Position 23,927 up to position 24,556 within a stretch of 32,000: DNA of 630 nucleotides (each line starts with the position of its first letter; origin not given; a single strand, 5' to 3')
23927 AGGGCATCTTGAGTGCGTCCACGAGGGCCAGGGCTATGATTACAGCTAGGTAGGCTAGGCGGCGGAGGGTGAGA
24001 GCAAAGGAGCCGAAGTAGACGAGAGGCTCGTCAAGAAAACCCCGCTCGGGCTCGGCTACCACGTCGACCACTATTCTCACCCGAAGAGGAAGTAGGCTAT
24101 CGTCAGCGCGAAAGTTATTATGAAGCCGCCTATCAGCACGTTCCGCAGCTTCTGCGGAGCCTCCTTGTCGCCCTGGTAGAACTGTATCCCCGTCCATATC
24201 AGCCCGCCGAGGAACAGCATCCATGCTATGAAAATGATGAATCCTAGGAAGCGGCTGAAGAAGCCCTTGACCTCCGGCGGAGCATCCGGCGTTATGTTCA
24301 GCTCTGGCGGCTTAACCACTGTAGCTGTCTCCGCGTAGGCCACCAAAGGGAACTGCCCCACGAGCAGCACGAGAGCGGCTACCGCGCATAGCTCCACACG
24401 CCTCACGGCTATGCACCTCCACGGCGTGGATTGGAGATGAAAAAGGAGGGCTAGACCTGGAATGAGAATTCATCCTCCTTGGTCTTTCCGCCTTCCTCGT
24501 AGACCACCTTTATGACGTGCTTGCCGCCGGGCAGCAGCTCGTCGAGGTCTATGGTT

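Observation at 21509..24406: Collinear virB2-virB3-virB4-like gene order with translational coupling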

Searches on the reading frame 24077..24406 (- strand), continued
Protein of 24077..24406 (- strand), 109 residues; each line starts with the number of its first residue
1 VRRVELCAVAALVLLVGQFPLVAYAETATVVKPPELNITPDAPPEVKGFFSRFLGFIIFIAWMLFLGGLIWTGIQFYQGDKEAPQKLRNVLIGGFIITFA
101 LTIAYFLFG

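Call 46: find_encoding_contigs(protein=P0009, flank=10000, max_places=2)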
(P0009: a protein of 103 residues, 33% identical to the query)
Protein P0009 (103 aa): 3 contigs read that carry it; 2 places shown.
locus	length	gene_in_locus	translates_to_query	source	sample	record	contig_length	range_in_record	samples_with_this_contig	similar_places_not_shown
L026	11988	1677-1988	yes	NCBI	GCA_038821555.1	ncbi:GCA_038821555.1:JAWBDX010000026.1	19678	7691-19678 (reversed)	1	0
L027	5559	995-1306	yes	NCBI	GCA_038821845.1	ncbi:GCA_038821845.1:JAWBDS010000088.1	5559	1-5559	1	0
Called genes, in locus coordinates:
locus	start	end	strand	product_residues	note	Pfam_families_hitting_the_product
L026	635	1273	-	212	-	PF00239:Resolvase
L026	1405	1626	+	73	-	-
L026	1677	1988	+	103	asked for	-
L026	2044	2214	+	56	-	-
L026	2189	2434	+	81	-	-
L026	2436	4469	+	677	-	-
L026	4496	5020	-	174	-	-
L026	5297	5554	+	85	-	-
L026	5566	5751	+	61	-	-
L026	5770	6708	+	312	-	PF13847:Methyltransf_31 (faint), PF01555:N6_N4_Mtase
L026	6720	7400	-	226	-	-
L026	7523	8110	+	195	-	PF08271:Zn_Ribbon_TF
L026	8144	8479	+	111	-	-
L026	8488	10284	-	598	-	PF01935:DUF87, PF19044:P-loop_TraG (faint), PF12846:AAA_10 (weak)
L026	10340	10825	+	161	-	-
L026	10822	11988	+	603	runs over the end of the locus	-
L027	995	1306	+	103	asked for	-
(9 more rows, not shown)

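Call 47: find_encoding_contigs(protein=P0011, flank=10000, max_places=2)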
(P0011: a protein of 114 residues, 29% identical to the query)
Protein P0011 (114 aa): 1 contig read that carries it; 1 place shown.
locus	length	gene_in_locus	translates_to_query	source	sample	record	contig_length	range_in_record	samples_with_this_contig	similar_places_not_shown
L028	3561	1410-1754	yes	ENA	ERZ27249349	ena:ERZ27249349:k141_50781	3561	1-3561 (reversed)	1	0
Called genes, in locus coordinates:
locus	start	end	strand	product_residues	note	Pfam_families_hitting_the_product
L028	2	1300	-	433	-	?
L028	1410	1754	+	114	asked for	-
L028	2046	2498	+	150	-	-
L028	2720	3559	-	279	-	?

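Call 49: list_cluster_members(proteins=[P0003, P0004, P0005, P0006, P0007, P0008, P0009, P0010, P0011])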
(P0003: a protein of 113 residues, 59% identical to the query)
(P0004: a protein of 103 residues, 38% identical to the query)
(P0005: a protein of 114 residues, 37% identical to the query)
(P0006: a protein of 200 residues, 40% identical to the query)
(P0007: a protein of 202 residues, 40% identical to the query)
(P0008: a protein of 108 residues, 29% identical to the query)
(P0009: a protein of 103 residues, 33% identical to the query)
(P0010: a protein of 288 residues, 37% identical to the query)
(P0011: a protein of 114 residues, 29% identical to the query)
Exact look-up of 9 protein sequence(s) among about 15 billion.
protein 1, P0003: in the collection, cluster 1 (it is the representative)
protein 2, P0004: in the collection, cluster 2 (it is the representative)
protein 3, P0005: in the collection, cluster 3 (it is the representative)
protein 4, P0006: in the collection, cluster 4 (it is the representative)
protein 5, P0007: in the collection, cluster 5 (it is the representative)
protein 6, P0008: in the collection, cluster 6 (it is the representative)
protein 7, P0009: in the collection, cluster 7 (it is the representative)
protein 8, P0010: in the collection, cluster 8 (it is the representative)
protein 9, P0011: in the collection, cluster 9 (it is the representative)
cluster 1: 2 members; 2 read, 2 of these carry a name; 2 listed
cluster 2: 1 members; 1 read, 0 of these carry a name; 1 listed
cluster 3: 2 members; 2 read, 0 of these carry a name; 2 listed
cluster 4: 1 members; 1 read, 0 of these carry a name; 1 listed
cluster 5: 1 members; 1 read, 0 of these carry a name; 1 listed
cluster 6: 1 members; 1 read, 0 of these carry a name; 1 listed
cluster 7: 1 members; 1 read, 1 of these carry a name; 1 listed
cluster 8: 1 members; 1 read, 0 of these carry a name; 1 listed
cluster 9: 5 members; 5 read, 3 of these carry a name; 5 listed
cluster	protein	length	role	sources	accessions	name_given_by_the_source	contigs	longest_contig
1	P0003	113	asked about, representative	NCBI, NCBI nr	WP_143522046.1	hypothetical protein [Pyrodictium delaneyi]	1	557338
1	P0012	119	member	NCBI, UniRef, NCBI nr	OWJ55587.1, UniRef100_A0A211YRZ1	hypothetical protein Pdsh_02025 [Pyrodictium delaneyi] | Uncharacterized protein n=2 Tax=Pyrodictium delaneyi TaxID=1273541 RepID=A0A211YRZ1_9CREN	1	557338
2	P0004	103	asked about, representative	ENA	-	-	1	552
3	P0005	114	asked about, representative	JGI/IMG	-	-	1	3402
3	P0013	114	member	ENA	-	-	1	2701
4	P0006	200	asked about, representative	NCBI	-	-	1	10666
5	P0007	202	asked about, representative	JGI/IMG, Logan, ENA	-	-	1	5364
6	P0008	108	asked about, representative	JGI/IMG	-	-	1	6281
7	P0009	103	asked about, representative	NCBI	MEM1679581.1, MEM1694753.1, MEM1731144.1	MAG: hypothetical protein QXY26_08475 [Ignisphaera sp.]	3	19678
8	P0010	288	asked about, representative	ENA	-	-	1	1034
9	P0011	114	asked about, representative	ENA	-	-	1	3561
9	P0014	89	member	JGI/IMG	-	Na+-driven multidrug efflux pump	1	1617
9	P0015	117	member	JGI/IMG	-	hypothetical protein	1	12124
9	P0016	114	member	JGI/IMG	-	hypothetical protein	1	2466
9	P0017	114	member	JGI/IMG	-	-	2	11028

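Call 53: search_protein_families(library=pfam, proteins=[L022:1747-2271:+, L024:7973-8560:+, L024:5579-7285:+, L026:2189-2431:+, L026:2436-4466:+, L022:4455-5753:+], max_evalue=0.5)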
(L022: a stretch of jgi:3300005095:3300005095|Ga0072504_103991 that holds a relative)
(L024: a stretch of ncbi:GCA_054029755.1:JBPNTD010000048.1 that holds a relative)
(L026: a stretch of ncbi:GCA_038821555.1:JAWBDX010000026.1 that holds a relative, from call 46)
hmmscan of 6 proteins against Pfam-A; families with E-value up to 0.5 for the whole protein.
L022:1747-2271:+ (175 aa): 2 families
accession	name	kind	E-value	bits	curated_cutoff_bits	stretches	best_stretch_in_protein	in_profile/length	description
PF09136.16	Glucodextran_B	-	0.015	15.7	27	1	121-160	29-67/83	Glucodextranase, domain B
PF09829.14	DUF2057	-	0.14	12.7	24.2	1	122-160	8-44/192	Uncharacterized protein conserved in bacteria (DUF2057)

L024:7973-8560:+ (196 aa): 0 families

L024:5579-7285:+ (569 aa): 0 families

L026:2189-2431:+ (81 aa): 0 families

L026:2436-4466:+ (677 aa): 1 family
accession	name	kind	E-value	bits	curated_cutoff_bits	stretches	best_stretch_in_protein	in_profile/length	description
PF13927.12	Ig_3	-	0.13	13.2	30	1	131-183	4-62/78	Immunoglobulin domain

L022:4455-5753:+ (433 aa): 1 family
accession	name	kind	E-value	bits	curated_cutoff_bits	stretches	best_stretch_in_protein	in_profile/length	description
PF14370.11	Topo_C_assoc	-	0.23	11.8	25.1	0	154-173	26-45/70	C-terminal topoisomerase domain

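Call 62: find_encoding_contigs(protein=P0001, flank=10000, max_places=2)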
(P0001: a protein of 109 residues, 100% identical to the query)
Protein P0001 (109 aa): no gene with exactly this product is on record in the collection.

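Call 63: find_encoding_contigs(protein=P0015, flank=10000, max_places=2)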
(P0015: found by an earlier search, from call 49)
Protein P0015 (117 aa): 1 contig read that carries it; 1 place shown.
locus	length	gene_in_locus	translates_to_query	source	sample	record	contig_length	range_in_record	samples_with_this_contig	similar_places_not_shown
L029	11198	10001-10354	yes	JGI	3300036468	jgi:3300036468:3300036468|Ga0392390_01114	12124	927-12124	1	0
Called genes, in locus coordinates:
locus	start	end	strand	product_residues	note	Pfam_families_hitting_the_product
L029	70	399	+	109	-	PF22166:WHD_ArnR1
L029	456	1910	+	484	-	-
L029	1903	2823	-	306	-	-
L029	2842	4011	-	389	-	-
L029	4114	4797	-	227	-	-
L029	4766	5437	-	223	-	PF13091:PLDc_2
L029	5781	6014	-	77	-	PF12840:HTH_20 (weak)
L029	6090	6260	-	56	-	-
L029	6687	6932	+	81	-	-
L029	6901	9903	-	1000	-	PF01935:DUF87, PF02534:T4SS-DNA_transf (faint), PF13401:AAA_22 (faint), PF25199:nSTAND_NTPase5 (faint), PF10412:TrwB_AAD_bind (weak), PF12696:TraG-D_C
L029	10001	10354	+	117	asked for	-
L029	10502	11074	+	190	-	PF08271:Zn_Ribbon_TF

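Call 75: find_homologous_proteins(query=A1, max_evalue=0.01)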
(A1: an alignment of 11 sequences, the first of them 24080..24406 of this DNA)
Query A1 (11 sequences) (109 aa, profile of the alignment): 37 proteins with E <= 0.01 among 8000 candidates.
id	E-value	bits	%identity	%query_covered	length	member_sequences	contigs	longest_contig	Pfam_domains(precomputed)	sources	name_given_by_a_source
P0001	3.7e-40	154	100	100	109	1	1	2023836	-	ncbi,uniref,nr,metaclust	ncbi:hypothetical protein Pyrde_0727 [Pyrodictium delaneyi]|uniref:Uncharacterized protein n=1 Tax=P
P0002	5.7e-39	150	88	100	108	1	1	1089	-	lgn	-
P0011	2.8e-36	142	30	81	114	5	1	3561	-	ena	-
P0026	6.7e-33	131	29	75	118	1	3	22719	-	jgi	jgi:hypothetical protein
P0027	9.0e-33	130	31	74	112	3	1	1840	-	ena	-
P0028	9.9e-32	127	29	71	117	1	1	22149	PF18895.6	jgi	jgi:hypothetical protein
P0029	1.2e-31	127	30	79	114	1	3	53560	-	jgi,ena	-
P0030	7.8e-30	121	31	95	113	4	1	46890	-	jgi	jgi:hypothetical protein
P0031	4.2e-29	119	29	83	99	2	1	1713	-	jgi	jgi:hypothetical protein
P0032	8.5e-29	118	32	79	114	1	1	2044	-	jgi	jgi:hypothetical protein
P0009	1.7e-28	117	29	47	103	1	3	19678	-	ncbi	ncbi:MAG: hypothetical protein QXY26_08475 [Ignisphaera sp.]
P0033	2.0e-28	116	29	61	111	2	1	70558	-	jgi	jgi:hypothetical protein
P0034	6.7e-28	115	35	61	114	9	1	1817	-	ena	-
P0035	1.2e-27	114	29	81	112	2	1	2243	-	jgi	jgi:hypothetical protein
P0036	2.3e-27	113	34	70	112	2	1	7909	-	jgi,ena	-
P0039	1.3e-25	107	30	74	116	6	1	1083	PF18895.6,PF04956.19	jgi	jgi:hypothetical protein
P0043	6.2e-24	102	31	56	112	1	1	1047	PF18895.6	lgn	-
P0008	1.0e-23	101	32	71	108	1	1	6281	PF04956.19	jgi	-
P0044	2.9e-23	100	31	54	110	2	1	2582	PF18895.6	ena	-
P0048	3.6e-19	87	31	87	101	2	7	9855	-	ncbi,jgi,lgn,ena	ncbi:MAG: hypothetical protein QXM12_01555 [Nitrososphaerota archaeon]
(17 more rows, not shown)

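Call 88: search_dna_similar(query=window:24080-24406:-, collection=plasmids, mode=protein, max_evalue=1, max_rows=15)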
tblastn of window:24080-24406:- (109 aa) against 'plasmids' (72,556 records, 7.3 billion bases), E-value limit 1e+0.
Records with a match: 6; places in all: 6; records where one place covers at least 80% of the query: 0.
Best place of each record, by identity: <60% 6.
By first word of the organism name: Rhodococcus 5; Sulfolobus 1.
By predicted mobility (MOB-suite, as given by PLSDB): mobilizable 5; non-mobilizable 1.
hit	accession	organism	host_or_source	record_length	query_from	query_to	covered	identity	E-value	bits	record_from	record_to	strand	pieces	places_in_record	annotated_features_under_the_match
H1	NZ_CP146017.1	Sulfolobus tengchongensis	-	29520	20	103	77%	31.0%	3e-1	37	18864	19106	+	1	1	hypothetical protein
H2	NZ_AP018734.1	Rhodococcus erythropolis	-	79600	35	103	63%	36.4%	4e-1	36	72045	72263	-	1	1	hypothetical protein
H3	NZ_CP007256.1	Rhodococcus erythropolis R138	Hydroponic pots with potatoes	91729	35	103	63%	36.4%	4e-1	36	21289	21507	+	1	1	hypothetical protein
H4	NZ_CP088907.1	Rhodococcus qingshengii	cell culture,forest soil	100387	35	103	63%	36.4%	4e-1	36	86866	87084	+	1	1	hypothetical protein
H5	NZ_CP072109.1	Rhodococcus qingshengii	cell culture,Concrete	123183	35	103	63%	36.4%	4e-1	36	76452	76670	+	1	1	hypothetical protein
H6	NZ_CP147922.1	Rhodococcus qingshengii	sediment,mangrove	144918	35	103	63%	36.4%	4e-1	36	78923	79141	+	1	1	hypothetical protein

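Call 106: search_protein_families(library=pfam, proteins=[P0028, P0039, P0048], max_evalue=0.1)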
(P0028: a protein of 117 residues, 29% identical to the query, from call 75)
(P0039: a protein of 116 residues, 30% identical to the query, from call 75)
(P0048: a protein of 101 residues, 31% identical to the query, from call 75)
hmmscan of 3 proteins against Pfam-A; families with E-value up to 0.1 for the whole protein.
P0028 (117 aa): 3 families
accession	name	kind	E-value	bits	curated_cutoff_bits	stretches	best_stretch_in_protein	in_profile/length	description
PF18895.5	T4SS_pilin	-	1.3e-05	25.6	26.6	1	61-114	14-71/71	Type IV secretion system pilin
PF04956.18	TrbC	-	0.0078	16.8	27.9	1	7-114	9-98/98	TrbC/VIRB2 pilin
PF02466.24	Tim17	-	0.069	13.9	32.7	1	48-103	38-93/111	Tim17/Tim22/Tim23/Pmp24 family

P0039 (116 aa): 2 families
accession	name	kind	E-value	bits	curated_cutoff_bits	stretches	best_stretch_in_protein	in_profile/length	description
PF18895.5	T4SS_pilin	-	7.9e-07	29.5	26.6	1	60-113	14-71/71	Type IV secretion system pilin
PF04956.18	TrbC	-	1.7e-05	25.4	27.9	1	12-113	10-98/98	TrbC/VIRB2 pilin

P0048 (101 aa): 0 families
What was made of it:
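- P0039 passes T4SS_pilin (29.5 vs 26.6 bits; call 106).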

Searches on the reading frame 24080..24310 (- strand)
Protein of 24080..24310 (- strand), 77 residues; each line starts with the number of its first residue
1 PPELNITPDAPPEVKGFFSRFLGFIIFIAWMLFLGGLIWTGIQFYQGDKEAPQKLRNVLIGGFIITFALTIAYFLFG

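Call 111: search_solved_structures(query=A5, max_evalue=10, show_alignments=5)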
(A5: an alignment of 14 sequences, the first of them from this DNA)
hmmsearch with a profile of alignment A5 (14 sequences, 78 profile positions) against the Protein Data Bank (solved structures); distinct sequences matched with E-value up to 10: 15.
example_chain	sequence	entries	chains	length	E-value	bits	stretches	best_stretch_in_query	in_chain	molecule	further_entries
8glt_1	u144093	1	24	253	0.0014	21.7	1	19-49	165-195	C2-chlorophyll-comp_O32-15_ctermHis, polyalanine model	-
7unh_A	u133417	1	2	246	0.0021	21.1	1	19-48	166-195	SP2 designed chlorophyll dimer protein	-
7uni_A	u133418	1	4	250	0.0023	20.9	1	19-48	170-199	SP2-ZnPPaM designed chlorophyll dimer protein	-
2gk3_A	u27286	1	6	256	0.072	16.2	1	4-35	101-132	putative cytoplasmic protein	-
2f93_B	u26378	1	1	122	0.11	15.6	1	24-66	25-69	Sensory rhodopsin II transducer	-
4gyc_B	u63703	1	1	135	0.13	15.4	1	24-66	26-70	Sensory rhodopsin II transducer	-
5jjn_B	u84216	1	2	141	0.13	15.3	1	24-66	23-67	Sensory rhodopsin II transducer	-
5jjj_B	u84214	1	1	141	0.14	15.2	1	24-66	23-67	Sensory rhodopsin II transducer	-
7jsv_A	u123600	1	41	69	0.26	14.4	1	30-65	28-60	Pilin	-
8y8x_A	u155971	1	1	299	0.31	14.1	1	22-65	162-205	Glycerol uptake facilitator protein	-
2f95_B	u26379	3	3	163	0.35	14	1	24-66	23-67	Sensory rhodopsin II transducer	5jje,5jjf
1h2s_B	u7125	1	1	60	0.45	13.6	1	24-66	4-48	SENSORY RHODOPSIN II TRANSDUCER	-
7zcm_B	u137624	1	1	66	0.5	13.5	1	24-66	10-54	Sensory rhodopsin II transducer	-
9k86_A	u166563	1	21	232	0.55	13.3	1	17-57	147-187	Fiber-n6-Zn1-HEHE-410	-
3p5n_A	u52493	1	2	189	0.8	12.8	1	41-77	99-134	Riboflavin uptake protein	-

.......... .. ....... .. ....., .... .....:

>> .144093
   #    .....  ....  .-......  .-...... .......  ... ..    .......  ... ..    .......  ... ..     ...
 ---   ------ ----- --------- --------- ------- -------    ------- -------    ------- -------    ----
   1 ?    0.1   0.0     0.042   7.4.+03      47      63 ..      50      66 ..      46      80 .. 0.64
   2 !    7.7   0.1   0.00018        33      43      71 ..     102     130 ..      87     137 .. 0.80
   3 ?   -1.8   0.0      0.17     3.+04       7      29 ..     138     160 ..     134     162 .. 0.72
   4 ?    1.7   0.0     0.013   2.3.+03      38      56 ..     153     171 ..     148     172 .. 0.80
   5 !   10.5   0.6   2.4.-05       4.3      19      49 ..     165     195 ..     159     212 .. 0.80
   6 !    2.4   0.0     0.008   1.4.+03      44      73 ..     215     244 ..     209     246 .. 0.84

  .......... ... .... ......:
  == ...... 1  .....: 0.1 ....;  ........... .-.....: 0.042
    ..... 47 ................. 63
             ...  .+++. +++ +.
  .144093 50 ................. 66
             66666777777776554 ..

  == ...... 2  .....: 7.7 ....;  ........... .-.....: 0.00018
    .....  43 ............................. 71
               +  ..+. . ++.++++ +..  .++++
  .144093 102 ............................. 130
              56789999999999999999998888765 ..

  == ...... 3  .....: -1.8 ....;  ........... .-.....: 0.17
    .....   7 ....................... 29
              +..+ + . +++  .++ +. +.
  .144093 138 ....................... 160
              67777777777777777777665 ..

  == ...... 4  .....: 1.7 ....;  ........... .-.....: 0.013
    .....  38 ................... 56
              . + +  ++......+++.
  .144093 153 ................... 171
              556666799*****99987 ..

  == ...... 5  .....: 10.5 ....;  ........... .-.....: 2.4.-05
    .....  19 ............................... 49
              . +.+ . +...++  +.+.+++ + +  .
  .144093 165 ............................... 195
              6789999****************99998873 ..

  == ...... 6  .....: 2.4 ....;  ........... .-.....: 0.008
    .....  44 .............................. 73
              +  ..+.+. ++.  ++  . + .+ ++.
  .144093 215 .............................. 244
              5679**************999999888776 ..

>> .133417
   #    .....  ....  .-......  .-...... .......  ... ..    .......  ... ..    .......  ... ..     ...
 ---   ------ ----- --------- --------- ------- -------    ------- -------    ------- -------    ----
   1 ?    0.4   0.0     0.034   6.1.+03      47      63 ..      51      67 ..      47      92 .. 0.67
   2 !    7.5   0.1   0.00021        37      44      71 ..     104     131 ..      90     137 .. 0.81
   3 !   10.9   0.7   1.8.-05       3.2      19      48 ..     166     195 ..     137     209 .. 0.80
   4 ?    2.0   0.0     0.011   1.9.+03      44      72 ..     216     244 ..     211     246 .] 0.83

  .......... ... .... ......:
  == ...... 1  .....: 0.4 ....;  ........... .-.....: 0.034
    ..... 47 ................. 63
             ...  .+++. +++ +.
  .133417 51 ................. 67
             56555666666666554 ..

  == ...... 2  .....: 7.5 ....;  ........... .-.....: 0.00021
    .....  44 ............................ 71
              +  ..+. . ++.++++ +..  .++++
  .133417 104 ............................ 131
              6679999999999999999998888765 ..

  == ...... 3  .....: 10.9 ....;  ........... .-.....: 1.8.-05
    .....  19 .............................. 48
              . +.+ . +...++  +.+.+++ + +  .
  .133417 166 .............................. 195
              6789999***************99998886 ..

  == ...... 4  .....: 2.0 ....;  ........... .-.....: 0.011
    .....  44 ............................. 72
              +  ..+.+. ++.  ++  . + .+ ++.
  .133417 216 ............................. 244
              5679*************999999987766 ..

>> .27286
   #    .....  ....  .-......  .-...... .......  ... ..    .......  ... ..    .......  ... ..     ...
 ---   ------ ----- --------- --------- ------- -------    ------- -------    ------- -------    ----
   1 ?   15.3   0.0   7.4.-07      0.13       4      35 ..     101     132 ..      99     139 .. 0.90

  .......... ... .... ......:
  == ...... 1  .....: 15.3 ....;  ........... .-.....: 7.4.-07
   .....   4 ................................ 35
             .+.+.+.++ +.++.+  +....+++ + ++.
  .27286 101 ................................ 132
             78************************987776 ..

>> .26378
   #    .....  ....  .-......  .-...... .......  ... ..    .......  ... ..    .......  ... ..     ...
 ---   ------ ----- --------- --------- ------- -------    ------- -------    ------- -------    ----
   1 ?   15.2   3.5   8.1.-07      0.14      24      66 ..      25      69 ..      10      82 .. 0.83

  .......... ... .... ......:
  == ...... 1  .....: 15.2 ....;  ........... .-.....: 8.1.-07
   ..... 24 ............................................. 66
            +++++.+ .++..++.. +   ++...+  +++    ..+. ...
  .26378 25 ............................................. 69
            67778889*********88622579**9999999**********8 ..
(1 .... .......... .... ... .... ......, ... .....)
